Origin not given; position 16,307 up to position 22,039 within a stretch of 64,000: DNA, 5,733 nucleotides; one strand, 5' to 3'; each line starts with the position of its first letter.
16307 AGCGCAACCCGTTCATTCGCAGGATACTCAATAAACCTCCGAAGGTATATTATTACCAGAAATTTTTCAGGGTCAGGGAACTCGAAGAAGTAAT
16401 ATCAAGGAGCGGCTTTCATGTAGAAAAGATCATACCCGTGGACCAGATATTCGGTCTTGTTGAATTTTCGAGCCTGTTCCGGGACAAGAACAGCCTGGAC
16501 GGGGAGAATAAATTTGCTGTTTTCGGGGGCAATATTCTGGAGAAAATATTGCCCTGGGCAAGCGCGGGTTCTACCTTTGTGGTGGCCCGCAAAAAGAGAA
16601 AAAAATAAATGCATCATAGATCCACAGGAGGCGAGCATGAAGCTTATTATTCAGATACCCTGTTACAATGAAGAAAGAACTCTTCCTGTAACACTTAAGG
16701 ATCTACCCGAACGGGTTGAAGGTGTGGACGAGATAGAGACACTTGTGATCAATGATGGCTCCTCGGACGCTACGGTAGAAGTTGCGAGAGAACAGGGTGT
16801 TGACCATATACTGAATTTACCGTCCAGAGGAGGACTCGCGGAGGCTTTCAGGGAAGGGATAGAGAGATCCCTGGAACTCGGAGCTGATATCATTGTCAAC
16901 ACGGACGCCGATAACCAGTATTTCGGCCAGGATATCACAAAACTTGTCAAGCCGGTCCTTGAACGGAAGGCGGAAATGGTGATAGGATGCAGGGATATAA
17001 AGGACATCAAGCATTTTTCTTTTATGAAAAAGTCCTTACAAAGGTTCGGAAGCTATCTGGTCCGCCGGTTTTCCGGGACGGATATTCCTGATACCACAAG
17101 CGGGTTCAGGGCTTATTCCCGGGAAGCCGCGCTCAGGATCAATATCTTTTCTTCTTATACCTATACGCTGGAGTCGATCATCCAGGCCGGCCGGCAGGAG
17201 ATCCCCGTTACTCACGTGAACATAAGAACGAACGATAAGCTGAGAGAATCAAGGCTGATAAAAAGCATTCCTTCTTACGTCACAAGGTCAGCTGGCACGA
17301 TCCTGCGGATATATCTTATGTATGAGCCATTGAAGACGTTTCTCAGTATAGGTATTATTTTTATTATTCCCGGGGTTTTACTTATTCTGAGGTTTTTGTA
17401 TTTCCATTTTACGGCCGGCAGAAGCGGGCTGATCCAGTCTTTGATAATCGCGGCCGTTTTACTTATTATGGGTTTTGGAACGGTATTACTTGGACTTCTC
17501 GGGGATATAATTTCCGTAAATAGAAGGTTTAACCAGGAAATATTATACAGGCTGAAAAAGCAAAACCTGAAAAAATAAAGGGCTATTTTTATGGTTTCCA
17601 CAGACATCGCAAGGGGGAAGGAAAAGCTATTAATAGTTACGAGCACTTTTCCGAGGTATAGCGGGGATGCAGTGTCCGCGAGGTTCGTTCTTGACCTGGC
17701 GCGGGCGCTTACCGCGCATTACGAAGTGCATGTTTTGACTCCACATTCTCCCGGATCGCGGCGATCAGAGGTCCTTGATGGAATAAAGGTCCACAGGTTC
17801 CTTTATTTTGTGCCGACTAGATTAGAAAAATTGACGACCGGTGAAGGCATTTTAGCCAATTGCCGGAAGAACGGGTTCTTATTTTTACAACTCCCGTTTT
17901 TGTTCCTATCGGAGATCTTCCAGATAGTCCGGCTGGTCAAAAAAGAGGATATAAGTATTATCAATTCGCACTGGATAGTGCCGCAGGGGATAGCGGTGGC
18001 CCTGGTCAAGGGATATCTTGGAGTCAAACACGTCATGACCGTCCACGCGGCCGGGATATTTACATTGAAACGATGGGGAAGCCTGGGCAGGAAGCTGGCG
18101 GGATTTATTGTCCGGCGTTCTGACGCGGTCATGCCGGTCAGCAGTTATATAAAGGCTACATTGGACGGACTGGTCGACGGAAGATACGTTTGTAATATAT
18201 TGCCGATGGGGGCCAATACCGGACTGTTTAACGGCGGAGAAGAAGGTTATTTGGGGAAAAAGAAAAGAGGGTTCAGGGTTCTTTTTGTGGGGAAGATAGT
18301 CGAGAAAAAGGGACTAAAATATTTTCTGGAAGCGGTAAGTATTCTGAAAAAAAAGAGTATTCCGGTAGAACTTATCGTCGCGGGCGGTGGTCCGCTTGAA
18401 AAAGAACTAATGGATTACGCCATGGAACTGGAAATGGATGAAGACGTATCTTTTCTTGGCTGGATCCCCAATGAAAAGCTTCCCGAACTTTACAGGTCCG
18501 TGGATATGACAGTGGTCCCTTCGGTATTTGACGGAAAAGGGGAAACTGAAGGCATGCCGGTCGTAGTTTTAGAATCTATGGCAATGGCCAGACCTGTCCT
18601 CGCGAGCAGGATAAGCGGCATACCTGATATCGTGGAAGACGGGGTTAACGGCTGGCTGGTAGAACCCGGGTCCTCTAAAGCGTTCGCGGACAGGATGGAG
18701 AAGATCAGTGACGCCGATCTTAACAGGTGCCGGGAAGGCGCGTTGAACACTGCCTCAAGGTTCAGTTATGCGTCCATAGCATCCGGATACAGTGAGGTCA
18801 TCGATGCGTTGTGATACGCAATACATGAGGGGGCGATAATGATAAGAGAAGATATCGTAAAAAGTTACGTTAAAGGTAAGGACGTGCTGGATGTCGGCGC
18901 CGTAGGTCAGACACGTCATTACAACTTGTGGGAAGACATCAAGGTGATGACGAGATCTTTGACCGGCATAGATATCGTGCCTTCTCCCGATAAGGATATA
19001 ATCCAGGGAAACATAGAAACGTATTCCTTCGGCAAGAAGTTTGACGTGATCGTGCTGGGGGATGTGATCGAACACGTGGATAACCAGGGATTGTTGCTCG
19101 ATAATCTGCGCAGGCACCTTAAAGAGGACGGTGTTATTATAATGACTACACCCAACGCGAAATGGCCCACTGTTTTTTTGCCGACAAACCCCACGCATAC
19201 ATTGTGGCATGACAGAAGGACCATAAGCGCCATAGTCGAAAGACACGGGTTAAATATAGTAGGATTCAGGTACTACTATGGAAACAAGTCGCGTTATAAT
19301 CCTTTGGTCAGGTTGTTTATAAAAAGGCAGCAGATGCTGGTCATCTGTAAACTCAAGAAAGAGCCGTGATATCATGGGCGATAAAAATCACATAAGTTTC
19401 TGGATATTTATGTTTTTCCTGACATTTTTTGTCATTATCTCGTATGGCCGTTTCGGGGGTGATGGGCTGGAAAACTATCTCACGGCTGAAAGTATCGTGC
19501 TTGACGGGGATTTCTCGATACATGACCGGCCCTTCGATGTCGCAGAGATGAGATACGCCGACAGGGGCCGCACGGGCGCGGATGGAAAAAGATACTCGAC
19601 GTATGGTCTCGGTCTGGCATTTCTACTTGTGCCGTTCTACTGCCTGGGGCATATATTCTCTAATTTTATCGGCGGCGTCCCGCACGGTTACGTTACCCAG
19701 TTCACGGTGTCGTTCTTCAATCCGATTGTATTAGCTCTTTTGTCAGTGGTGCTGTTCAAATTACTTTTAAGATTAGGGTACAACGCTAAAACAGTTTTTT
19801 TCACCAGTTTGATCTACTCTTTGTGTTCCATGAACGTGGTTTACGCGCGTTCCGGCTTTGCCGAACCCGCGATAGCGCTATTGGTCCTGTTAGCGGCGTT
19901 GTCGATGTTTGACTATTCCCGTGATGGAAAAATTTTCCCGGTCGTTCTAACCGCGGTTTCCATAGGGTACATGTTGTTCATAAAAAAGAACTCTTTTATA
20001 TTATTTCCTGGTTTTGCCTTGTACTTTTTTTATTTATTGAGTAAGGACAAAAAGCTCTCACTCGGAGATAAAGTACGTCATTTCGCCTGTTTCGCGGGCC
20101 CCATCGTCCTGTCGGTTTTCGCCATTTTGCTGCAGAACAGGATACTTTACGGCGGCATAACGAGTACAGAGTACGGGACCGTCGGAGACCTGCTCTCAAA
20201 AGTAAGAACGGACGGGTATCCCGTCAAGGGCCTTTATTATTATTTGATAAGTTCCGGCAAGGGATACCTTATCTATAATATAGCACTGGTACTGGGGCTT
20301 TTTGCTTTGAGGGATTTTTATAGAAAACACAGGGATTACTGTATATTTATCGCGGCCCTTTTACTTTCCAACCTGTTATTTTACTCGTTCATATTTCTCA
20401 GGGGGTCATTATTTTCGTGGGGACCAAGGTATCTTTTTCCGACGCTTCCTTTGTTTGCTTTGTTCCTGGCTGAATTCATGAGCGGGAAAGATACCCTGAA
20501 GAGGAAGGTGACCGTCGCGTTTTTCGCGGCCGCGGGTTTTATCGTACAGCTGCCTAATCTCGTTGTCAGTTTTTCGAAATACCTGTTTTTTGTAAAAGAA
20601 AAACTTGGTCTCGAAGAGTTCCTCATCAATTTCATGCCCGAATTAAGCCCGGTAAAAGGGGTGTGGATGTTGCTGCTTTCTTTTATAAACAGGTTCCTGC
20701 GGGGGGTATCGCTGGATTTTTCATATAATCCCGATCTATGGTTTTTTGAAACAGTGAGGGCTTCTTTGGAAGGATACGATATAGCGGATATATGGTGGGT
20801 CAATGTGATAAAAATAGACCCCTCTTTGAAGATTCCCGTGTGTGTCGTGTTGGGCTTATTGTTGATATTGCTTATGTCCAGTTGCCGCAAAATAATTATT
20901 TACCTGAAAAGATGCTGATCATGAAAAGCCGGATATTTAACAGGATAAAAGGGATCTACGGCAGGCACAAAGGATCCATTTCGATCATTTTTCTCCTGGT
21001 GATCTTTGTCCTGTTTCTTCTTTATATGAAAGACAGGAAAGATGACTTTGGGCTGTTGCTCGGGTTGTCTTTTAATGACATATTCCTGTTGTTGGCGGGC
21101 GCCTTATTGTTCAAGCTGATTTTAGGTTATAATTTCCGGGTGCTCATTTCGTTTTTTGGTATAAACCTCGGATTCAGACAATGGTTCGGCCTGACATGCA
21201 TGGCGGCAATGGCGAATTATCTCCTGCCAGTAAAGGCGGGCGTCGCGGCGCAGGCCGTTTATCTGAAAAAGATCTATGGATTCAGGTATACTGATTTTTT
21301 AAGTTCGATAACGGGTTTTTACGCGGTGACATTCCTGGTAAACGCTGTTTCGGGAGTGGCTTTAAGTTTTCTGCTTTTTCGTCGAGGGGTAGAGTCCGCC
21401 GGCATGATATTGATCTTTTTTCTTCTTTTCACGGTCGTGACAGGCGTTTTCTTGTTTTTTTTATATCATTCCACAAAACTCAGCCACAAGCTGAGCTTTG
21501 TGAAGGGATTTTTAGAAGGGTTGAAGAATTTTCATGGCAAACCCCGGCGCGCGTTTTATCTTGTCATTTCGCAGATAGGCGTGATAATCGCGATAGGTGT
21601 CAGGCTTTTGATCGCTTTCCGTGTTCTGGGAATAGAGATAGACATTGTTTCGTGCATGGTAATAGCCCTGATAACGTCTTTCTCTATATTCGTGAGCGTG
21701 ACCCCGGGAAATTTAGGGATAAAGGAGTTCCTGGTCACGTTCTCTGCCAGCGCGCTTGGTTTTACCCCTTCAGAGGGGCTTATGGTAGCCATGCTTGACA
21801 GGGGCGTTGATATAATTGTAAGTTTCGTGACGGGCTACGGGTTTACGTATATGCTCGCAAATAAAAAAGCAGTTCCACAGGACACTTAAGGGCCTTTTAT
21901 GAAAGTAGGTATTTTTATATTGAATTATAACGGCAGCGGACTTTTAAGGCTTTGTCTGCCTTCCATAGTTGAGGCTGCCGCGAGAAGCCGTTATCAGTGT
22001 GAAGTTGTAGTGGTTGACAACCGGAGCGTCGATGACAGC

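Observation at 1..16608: Tailoring block dense in radical SAM enzymes and methyltransferases at the head of a giant glycan locus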

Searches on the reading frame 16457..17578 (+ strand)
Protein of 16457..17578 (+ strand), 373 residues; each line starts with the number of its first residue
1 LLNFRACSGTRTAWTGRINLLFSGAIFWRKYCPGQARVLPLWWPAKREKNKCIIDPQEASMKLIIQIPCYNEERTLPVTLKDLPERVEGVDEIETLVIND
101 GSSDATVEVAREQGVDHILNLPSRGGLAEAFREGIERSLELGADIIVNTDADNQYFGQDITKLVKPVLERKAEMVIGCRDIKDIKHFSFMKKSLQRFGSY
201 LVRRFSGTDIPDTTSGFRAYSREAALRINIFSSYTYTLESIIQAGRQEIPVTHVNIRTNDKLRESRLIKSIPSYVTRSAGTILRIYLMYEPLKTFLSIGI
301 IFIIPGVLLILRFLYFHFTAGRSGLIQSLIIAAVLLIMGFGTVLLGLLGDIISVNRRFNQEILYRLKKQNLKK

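Call 4: search_protein_families(library=pfam, proteins=[window:16457-17578:+], max_evalue=0.001)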
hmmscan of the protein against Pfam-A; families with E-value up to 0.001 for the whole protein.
window:16457-17578:+ (373 aa): 1 family
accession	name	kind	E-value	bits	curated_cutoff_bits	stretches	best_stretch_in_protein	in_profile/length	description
PF00535.33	Glycos_transf_2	-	3.6e-22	79.5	23.3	1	67-225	4-164/168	Glycosyl transferase family 2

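Call 7: search_protein_families(library=ncbifam, proteins=[window:16457-17578:+], max_evalue=0.0001)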
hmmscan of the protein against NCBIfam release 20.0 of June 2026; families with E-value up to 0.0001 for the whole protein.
window:16457-17578:+ (373 aa): 10 families
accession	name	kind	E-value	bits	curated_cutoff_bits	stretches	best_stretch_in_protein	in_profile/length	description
TIGR04182.1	glyco_TIGR04182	equivalog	1.2e-26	93.8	325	1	64-357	3-287/293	S-layer glycoprotein N-glycosyltransferase AglJ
NF007986.1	PRK10714.1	equivalog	5.1e-15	55.3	529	1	62-353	7-294/316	undecaprenyl-phosphate 4-deoxy-4-formamido-L-arabinose transferase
NF041391.1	DPhHxTase_Halo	equivalog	7.6e-14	51.2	375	1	69-267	3-192/213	dolichyl-phosphate hexose transferase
NF058614.1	PPMAGASynPpgS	equivalog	8.1e-14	51.6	370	1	65-231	4-168/226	polyprenyl-phospho-N-acetylgalactosaminyl synthase PpgS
NF047588.1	GlcsyltransPgfSStrep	equivalog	5.9e-10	38.9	500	1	61-353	1-288/308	glycosyltransferase PgfS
TIGR03937.1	PgaC_IcaA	equivalog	3.6e-07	29.5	422.3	1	53-153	37-136/407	poly-beta-1,6-N-acetyl-D-glucosamine synthase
TIGR04283.1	glyco_like_mftF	equivalog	8.7e-07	28.7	182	1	65-125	3-61/221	TIGR04283 family arsenosugar biosynthesis glycosyltransferase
TIGR03469.1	HpnB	hypoth_equivalog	3.3e-06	26.4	379.25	0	57-175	40-168/386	hopene-associated glycosyltransferase HpnB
NF010496.0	PRK13915.1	equivalog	4e-06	26.1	262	1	59-172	29-148/307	glucosyl-3-phosphoglycerate synthase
NF041865.1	EpsU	equivalog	1.7e-05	24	700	1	57-155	35-135/394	exopolysaccharide biosynthesis GT2 family glycosyltransferase EpsU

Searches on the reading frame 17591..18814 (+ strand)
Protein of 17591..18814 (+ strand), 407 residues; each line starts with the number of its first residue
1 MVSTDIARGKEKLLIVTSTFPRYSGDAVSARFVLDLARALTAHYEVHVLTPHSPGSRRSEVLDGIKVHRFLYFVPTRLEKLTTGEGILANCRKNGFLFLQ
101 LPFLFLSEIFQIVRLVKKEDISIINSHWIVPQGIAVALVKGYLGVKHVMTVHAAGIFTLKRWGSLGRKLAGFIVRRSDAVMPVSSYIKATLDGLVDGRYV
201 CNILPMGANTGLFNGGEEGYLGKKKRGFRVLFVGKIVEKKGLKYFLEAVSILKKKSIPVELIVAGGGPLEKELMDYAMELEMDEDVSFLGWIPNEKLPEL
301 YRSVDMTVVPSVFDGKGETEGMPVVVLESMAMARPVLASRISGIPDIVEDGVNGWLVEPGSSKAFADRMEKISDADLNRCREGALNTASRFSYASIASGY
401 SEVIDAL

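Call 4: search_protein_families(library=pfam, proteins=[window:17591-18814:+], max_evalue=0.001)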
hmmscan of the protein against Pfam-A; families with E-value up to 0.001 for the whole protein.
window:17591-18814:+ (407 aa): 6 families
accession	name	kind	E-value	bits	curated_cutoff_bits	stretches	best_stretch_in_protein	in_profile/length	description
PF00534.26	Glycos_transf_1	-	8.2e-38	130.1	26.4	1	222-376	10-159/172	Glycosyl transferases group 1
PF13692.12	Glyco_trans_1_4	-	2.5e-37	128.7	27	1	229-372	3-139/142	Glycosyl transferases group 1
PF13439.12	Glyco_transf_4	-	2.3e-16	60.7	28.5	1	30-191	5-148/170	Glycosyltransferase Family 4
PF13579.12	Glyco_trans_4_4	-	8e-13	49.5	29.7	1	30-191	4-142/158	Glycosyl transferase 4-like domain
PF13477.12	Glyco_trans_4_2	-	3.3e-11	43.9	23.4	1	30-181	10-136/139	Glycosyl transferase 4-like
PF20706.3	GT4-conflict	-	0.00025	20.6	26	1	224-354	194-326/385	Family 4 Glycosyltransferase in conflict systems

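Call 7: search_protein_families(library=ncbifam, proteins=[window:17591-18814:+], max_evalue=0.0001)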
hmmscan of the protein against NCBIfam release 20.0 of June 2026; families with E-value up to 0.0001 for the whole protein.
window:17591-18814:+ (407 aa): 31 families (the best 25 are shown)
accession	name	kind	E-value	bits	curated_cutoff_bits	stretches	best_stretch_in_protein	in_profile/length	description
TIGR03999.1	thiol_BshA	equivalog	4e-27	95.1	273.7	1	64-403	29-369/375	N-acetyl-alpha-D-glucosaminyl L-malate synthase BshA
NF041876.1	EPS_EpsE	equivalog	2.5e-25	89.5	400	1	201-379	188-365/389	exopolysaccharide biosynthesis GT4 family glycosyltransferase EpsE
TIGR04005.1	wcaL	equivalog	1.3e-24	86.8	537.6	1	174-379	172-374/406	colanic acid biosynthesis glycosyltransferase WcaL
NF047684.1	TeichurnBiosyTuaC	equivalog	5.1e-24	84.9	550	1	113-377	99-356/391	teichuronic acid biosynthesis protein TuaC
TIGR04063.1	stp3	hypoth_equivalog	5.3e-21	74.9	442.05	1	230-377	216-362/397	TIGR04063 family PEP-CTERM/XrtA system glycosyltransferase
TIGR03088.1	stp2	hypoth_equivalog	6.8e-20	71.4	409.05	1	226-405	193-371/374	TIGR03088 family PEP-CTERM/XrtA system glycosyltransferase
TIGR03449.1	mycothiol_MshA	equivalog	2.7e-19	69.4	462.5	1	221-403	214-399/406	D-inositol-3-phosphate glycosyltransferase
TIGR02149.1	glgA_Coryne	subfamily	1.8e-17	63.5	302.4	1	228-375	205-351/391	glycogen synthase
TIGR04047.1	MSMEG_0565_glyc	hypoth_equivalog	8.6e-17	61.3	259.85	1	174-398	136-365/373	MSMEG_0565 family glycosyltransferase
NF007396.0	PRK09922.1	equivalog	1.5e-16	60.2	385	1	227-388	182-339/361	lipopolysaccharide 1,6-galactosyltransferase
NF038229.1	Glyco4_Geo_Pelo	equivalog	1.7e-16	60.2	400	1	240-379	174-305/338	GPMC system family 4 glycosyltransferase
TIGR04157.1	glyco_rSAM_CFB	subfamily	1.5e-15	57.1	400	1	230-358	230-349/406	TIGR04157 family glycosyltransferase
NF046085.1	XrtY_assoc_Gly1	equivalog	2.2e-14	53.1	400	1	223-396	205-373/387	XrtY-associated glycosyltransferase XYAG1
NF038298.1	EPS_HpsO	equivalog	1.7e-13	50.1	575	1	221-374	195-351/388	hormogonium polysaccharide biosynthesis glycosyltransferase HpsO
NF050056.1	ProtGlycPglH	equivalog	3.1e-13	49.5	600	1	224-377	176-322/354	GalNAc-alpha-(1->4)-GalNAc-alpha-(1->3)-diNAcBac-PP-undecaprenol alpha-1,4-N-acetyl-D-galactosaminyltransferase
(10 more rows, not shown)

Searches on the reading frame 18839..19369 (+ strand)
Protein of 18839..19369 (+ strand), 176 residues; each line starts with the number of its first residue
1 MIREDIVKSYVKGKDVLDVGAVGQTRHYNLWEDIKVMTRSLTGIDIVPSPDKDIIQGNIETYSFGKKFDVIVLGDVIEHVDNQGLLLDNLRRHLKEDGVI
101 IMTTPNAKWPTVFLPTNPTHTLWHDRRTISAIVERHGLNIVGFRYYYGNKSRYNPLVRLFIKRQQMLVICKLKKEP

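Call 4: search_protein_families(library=pfam, proteins=[window:18839-19369:+], max_evalue=0.001)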
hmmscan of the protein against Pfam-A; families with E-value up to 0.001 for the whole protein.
window:18839-19369:+ (176 aa): 5 families
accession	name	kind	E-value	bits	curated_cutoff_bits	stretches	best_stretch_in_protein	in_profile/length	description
PF13489.12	Methyltransf_23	-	6.6e-13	49.2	27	1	13-141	23-162/164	Methyltransferase domain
PF08241.18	Methyltransf_11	-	1.1e-07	32.8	21.2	1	35-102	18-95/95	Methyltransferase domain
PF13847.12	Methyltransf_31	-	2.1e-07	31.2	27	1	55-106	59-113/145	Methyltransferase domain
PF08242.18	Methyltransf_12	-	1.6e-06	29.2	30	1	55-100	54-98/98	Methyltransferase domain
PF13649.12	Methyltransf_25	-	0.00096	20.2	27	0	53-98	49-97/97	Methyltransferase domain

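Call 7: search_protein_families(library=ncbifam, proteins=[window:18839-19369:+], max_evalue=0.0001)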
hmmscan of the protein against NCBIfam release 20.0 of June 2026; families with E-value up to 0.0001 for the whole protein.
window:18839-19369:+ (176 aa): 1 family
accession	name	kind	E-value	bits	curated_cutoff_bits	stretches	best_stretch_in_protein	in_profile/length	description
TIGR01983.1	UbiG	equivalog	3.4e-07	29.8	102.95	1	65-111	114-160/228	bifunctional 2-polyprenyl-6-hydroxyphenol methylase/3-demethylubiquinol 3-O-methyltransferase UbiG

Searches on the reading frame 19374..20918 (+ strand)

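Call 4: search_protein_families(library=pfam, proteins=[window:19374-20918:+], max_evalue=0.001)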
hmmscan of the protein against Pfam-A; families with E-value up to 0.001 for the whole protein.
window:19374-20918:+ (514 aa): 2 families
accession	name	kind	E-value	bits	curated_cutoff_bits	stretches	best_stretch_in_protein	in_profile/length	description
PF02366.24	PMT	-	2.8e-07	30.8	22.7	1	58-238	32-219/245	Dolichyl-phosphate-mannose-protein mannosyltransferase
PF13231.12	PMT_2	-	0.00011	22.9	26.1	1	109-248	21-156/160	Dolichyl-phosphate-mannose-protein mannosyltransferase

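Call 7: search_protein_families(library=ncbifam, proteins=[window:19374-20918:+], max_evalue=0.0001)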
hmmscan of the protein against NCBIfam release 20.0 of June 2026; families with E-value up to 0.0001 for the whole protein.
window:19374-20918:+ (514 aa): 1 family
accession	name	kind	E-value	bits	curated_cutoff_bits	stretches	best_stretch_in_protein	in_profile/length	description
NF047440.1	LA3751_2_3_fam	subfamily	0.0001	21.3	200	0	105-399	93-382/460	LA_3751/LA_3752 family putative glycosyltransferase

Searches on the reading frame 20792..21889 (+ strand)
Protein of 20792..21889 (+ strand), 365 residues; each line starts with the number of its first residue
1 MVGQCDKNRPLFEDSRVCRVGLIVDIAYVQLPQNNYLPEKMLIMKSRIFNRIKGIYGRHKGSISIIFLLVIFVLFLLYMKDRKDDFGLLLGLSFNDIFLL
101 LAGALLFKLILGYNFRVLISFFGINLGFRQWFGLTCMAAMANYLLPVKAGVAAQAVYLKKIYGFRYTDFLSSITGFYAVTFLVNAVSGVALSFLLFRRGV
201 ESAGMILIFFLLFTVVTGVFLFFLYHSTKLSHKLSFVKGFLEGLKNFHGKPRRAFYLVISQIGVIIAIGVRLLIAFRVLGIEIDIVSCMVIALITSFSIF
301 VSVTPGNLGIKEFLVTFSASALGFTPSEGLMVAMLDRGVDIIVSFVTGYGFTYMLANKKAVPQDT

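Call 36: search_protein_families(library=pfam, proteins=[window:20792-21889:+], max_evalue=0.00001)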
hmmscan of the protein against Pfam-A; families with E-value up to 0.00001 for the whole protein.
window:20792-21889:+ (365 aa): 1 family
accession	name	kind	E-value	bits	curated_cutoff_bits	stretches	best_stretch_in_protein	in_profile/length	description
PF03706.18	LPG_synthase_TM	-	1.9e-24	87.1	33.4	1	70-348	9-302/302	Lysylphosphatidylglycerol synthase TM region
